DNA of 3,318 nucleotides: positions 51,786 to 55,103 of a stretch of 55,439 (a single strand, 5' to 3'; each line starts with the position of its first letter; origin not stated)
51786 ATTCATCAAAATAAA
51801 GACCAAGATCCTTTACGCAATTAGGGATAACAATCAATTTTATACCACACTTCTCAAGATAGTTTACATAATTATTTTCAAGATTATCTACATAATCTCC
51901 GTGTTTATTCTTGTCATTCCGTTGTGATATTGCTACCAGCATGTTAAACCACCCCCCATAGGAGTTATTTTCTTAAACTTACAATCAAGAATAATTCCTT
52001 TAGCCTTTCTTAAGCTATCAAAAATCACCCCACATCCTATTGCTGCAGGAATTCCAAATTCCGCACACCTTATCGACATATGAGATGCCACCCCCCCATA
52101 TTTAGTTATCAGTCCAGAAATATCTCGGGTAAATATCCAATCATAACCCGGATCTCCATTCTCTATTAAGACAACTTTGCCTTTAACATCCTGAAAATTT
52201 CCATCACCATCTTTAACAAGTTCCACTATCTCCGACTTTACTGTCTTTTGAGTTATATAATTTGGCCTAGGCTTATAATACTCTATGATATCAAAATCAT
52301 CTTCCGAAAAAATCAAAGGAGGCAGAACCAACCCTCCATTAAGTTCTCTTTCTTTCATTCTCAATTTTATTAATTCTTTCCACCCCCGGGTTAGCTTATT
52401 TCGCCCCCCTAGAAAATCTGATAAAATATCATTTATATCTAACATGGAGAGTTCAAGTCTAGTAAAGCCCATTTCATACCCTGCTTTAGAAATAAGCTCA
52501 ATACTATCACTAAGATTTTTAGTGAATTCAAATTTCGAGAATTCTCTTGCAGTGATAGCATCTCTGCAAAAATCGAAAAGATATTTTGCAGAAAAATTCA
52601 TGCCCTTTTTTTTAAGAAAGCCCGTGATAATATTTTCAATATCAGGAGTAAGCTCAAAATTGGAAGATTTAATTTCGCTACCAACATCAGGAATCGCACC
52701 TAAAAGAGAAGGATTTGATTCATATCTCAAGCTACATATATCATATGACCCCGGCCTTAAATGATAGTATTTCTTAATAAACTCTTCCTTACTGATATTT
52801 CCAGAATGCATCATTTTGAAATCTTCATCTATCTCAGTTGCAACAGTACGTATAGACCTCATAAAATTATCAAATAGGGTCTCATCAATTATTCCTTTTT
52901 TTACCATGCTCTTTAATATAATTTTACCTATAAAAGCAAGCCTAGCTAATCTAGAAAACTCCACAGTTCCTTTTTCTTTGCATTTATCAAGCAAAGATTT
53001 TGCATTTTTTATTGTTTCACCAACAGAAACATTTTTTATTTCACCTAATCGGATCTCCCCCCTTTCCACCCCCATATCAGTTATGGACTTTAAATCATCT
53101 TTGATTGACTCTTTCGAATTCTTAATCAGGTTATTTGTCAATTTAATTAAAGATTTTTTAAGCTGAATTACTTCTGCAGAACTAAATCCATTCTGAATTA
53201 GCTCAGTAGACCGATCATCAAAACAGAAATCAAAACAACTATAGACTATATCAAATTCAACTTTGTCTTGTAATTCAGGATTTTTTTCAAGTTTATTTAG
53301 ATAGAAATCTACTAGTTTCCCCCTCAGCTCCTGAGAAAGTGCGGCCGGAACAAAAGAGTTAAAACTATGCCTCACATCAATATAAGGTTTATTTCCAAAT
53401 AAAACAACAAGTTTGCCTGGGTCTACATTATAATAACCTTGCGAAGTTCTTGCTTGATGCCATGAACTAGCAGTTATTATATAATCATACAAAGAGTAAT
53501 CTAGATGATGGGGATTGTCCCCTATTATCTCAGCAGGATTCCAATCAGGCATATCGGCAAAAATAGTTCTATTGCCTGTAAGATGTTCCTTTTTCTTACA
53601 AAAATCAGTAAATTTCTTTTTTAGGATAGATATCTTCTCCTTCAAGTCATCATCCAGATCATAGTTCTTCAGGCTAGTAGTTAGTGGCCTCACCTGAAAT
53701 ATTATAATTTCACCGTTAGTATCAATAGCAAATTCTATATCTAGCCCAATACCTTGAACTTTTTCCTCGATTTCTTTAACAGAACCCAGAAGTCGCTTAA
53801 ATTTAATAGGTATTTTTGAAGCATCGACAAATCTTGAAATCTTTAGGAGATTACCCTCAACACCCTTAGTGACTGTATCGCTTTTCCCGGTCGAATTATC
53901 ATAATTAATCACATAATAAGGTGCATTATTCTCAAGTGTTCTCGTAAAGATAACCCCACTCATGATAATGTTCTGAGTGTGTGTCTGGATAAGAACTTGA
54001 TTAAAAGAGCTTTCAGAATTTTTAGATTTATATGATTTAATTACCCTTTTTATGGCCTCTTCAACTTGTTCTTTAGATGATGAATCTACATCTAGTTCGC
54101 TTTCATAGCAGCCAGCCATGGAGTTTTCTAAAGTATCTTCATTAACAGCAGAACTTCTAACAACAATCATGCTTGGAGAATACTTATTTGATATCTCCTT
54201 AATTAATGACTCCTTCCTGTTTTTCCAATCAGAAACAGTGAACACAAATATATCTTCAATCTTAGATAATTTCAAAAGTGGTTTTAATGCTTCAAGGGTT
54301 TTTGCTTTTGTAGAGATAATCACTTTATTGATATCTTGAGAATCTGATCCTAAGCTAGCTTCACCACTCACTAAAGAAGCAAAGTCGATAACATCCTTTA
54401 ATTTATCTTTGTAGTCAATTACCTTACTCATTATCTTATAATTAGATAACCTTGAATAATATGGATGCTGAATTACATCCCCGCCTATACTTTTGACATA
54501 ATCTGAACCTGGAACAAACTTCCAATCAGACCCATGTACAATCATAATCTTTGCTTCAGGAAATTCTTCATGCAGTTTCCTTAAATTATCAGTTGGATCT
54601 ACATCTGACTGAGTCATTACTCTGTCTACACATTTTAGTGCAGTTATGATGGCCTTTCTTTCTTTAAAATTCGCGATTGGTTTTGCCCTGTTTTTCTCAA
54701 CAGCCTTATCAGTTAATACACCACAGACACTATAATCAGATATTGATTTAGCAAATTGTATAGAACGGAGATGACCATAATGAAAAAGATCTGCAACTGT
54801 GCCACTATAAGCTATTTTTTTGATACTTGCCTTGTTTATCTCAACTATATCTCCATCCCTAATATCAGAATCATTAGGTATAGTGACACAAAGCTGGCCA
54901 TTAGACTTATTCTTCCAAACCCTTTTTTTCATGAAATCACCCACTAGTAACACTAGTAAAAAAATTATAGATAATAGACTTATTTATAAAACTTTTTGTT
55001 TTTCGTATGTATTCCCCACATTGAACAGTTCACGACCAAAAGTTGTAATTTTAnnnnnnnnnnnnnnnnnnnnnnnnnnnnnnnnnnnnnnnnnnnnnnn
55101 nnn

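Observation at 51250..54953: Archaeal operon mirroring the Campylobacter phosphoramidate (MeOPN) donor pathway: kinase-cytidylyltransferase fusion coupled to a C26/GATase hydrolase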

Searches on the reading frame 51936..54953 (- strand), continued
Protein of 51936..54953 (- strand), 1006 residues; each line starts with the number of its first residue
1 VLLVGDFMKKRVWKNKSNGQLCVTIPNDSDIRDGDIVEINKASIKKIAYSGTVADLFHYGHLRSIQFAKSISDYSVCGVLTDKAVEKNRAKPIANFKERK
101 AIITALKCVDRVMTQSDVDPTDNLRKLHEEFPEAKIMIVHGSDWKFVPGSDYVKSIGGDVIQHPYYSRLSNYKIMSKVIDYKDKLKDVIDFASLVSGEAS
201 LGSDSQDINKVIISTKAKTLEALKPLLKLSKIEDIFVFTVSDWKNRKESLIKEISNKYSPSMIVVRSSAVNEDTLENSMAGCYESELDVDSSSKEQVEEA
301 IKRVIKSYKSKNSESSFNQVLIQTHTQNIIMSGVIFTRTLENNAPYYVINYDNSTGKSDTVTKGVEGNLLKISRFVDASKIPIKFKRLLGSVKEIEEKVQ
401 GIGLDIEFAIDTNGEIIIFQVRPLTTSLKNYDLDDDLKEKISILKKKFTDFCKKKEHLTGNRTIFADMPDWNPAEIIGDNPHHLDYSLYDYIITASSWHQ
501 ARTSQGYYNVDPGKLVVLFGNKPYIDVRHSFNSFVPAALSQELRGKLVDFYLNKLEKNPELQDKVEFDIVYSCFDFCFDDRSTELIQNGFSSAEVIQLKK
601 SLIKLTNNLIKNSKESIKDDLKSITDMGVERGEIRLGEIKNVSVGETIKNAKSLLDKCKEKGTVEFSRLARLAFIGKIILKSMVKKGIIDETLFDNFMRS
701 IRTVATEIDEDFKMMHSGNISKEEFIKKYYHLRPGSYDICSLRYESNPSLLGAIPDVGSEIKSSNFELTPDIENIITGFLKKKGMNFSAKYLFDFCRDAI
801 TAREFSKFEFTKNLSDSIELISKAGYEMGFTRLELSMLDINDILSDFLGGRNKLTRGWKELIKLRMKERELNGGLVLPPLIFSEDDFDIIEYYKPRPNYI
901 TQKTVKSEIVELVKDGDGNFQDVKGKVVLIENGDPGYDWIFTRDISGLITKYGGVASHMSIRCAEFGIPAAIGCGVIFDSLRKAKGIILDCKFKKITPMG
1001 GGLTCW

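Call 81: search_protein_families(library=pfam, proteins=[L039:6226-7428:+, L039:7418-8317:+, L039:8356-9138:+, L039:13800-14312:+, L039:14454-15539:-, L034:13793-14965:+, L034:7803-8603:+, L034:6433-7677:+, L052:14298-14867:+, L052:8331-9443:-], max_evalue=0.001)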
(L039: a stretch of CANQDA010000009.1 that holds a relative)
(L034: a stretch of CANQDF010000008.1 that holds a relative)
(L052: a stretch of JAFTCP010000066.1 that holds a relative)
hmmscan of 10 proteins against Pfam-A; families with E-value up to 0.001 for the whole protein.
L039:6226-7428:+ (401 aa): 1 family
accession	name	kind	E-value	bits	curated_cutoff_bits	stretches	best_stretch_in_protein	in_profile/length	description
PF01943.22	Polysacc_synt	-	1.1e-10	41.8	28.2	1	26-174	114-261/274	Polysaccharide biosynthesis protein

L039:7418-8317:+ (300 aa): 1 family
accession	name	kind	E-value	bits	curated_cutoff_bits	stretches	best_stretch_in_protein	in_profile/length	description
PF04991.19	LicD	-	6.2e-44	151.2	22.6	1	45-272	1-227/227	LicD family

L039:8356-9138:+ (261 aa): 1 family
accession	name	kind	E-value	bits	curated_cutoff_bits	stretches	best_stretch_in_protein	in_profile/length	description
PF01116.26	F_bP_aldolase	-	2.4e-65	221.3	25.5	1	7-242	17-253/277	Fructose-bisphosphate aldolase class-II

L039:13800-14312:+ (171 aa): 0 families

L039:14454-15539:- (362 aa): 1 family
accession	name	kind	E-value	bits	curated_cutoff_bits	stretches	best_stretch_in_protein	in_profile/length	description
PF03480.18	DctP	-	1.2e-73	248.3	23.4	1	65-344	3-282/286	Bacterial extracellular solute-binding protein, family 7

L034:13793-14965:+ (391 aa): 1 family
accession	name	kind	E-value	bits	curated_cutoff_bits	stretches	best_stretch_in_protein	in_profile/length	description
PF14907.12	NTP_transf_5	-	4.9e-50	170.9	31.2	1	26-268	2-249/249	Uncharacterised nucleotidyltransferase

L034:7803-8603:+ (267 aa): 2 families
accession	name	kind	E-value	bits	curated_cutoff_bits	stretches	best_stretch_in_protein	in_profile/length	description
PF04991.19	LicD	-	3.3e-46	158.6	22.6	1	24-245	1-227/227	LicD family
PF16987.10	KIX_2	-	0.00028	21.2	25.6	1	216-253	38-75/83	KIX domain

L034:6433-7677:+ (415 aa): 1 family
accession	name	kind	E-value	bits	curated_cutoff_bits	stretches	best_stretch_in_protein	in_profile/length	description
PF01943.22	Polysacc_synt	-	1.4e-31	110.4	28.2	1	6-274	1-272/274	Polysaccharide biosynthesis protein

L052:14298-14867:+ (190 aa): 1 family
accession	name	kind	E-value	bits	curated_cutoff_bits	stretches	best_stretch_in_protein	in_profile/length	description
PF00072.30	Response_reg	-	3.5e-07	30.8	30.2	1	36-120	18-108/111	Response regulator receiver domain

L052:8331-9443:- (371 aa): 8 families
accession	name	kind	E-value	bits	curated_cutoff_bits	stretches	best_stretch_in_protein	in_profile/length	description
PF03275.19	GLF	-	3.4e-77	259.2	26.3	1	147-349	2-203/203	UDP-galactopyranose mutase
PF13450.12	NAD_binding_8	-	5.3e-20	71.9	21.9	1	6-72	1-68/68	NAD(P)-binding Rossmann-like domain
PF01593.30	Amino_oxidase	-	3e-06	27.2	19.8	1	16-91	6-86/443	Flavin containing amine oxidoreductase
PF01266.30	DAO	-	3.1e-06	27.4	27.9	1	3-38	1-37/353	FAD dependent oxidoreductase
PF00070.33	Pyr_redox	-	3.8e-05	24.6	22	1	5-46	3-43/82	Pyridine nucleotide-disulphide oxidoreductase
PF07992.20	Pyr_redox_2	-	6.6e-05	22.9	26.1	1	5-46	146-186/291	Pyridine nucleotide-disulphide oxidoreductase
PF00890.30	FAD_binding_2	-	0.0001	22.1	20.4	1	3-38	1-36/414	FAD binding domain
PF12831.13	FAD_oxidored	-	0.00019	21.3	27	1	3-43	1-41/416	FAD dependent oxidoreductase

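Call 85: find_related_loci(query=A1, collection=viral_contigs, flank=6000)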
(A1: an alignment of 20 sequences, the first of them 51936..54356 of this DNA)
Query A1 (807 aa) in viral_contigs; peptide patterns used: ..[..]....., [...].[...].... (x = any residue, [..] = any of these).
50 stretches matched a pattern; 1 encode a relative of the query (tblastn E <= 1e-3); 1 distinct loci.
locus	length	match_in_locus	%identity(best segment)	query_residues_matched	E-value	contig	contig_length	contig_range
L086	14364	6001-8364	34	11-788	6e-124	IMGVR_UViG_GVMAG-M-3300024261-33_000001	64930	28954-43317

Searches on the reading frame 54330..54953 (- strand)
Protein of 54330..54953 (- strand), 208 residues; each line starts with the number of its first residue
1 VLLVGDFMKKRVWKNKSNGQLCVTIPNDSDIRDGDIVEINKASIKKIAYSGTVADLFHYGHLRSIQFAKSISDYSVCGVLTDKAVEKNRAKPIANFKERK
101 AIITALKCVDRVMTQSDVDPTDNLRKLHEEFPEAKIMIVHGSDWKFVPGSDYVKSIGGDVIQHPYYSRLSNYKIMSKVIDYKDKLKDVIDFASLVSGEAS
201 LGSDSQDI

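Call 44: search_solved_structures(query=window:54330-54953:-, max_evalue=0.01, show_alignments=3)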
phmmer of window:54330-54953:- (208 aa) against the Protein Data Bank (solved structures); distinct sequences matched with E-value up to 0.01: 12.
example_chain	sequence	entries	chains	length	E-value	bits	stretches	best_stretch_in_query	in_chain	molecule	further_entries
3elb_A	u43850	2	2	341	6.2e-13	52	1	54-127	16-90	Ethanolamine-phosphate cytidylyltransferase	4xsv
5x3d_A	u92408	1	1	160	6.8e-13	51.9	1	45-178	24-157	Phosphoenolpyruvate phosphomutase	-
1coz_A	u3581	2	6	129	3.3e-08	36.6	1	45-155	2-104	PROTEIN (GLYCEROL-3-PHOSPHATE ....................) | glycerol-3-phosphate cytidylyltransferase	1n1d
5x9q_A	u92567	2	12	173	9.7e-08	35.1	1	41-178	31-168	Putative cytidylyltransferase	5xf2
2b7l_A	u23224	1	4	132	1.9e-06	30.8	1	46-125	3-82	glycerol-3-phosphate cytidylyltransferase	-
3glv_A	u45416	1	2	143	3.6e-05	26.7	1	52-119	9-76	Lipopolysaccharide core biosynthesis protein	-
9hsm_A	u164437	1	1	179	0.0013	21.6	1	38-115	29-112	choline-phosphate cytidylyltransferase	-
9hsg_A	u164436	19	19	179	0.0013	21.6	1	38-115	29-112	choline-phosphate cytidylyltransferase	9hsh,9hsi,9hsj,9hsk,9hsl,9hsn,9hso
4zcp_A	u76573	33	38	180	0.0013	21.6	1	38-115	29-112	Cholinephosphate cytidylyltransferase | Choline-phosphate cytidylyltransferase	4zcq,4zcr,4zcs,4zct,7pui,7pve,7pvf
3hl4_A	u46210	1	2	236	0.0026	20.6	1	48-116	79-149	Choline-phosphate cytidylyltransferase A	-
4mvd_B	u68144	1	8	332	0.0036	20.2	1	48-116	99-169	Choline-phosphate cytidylyltransferase A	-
4mvc_A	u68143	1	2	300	0.004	20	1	48-116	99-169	Choline-phosphate cytidylyltransferase A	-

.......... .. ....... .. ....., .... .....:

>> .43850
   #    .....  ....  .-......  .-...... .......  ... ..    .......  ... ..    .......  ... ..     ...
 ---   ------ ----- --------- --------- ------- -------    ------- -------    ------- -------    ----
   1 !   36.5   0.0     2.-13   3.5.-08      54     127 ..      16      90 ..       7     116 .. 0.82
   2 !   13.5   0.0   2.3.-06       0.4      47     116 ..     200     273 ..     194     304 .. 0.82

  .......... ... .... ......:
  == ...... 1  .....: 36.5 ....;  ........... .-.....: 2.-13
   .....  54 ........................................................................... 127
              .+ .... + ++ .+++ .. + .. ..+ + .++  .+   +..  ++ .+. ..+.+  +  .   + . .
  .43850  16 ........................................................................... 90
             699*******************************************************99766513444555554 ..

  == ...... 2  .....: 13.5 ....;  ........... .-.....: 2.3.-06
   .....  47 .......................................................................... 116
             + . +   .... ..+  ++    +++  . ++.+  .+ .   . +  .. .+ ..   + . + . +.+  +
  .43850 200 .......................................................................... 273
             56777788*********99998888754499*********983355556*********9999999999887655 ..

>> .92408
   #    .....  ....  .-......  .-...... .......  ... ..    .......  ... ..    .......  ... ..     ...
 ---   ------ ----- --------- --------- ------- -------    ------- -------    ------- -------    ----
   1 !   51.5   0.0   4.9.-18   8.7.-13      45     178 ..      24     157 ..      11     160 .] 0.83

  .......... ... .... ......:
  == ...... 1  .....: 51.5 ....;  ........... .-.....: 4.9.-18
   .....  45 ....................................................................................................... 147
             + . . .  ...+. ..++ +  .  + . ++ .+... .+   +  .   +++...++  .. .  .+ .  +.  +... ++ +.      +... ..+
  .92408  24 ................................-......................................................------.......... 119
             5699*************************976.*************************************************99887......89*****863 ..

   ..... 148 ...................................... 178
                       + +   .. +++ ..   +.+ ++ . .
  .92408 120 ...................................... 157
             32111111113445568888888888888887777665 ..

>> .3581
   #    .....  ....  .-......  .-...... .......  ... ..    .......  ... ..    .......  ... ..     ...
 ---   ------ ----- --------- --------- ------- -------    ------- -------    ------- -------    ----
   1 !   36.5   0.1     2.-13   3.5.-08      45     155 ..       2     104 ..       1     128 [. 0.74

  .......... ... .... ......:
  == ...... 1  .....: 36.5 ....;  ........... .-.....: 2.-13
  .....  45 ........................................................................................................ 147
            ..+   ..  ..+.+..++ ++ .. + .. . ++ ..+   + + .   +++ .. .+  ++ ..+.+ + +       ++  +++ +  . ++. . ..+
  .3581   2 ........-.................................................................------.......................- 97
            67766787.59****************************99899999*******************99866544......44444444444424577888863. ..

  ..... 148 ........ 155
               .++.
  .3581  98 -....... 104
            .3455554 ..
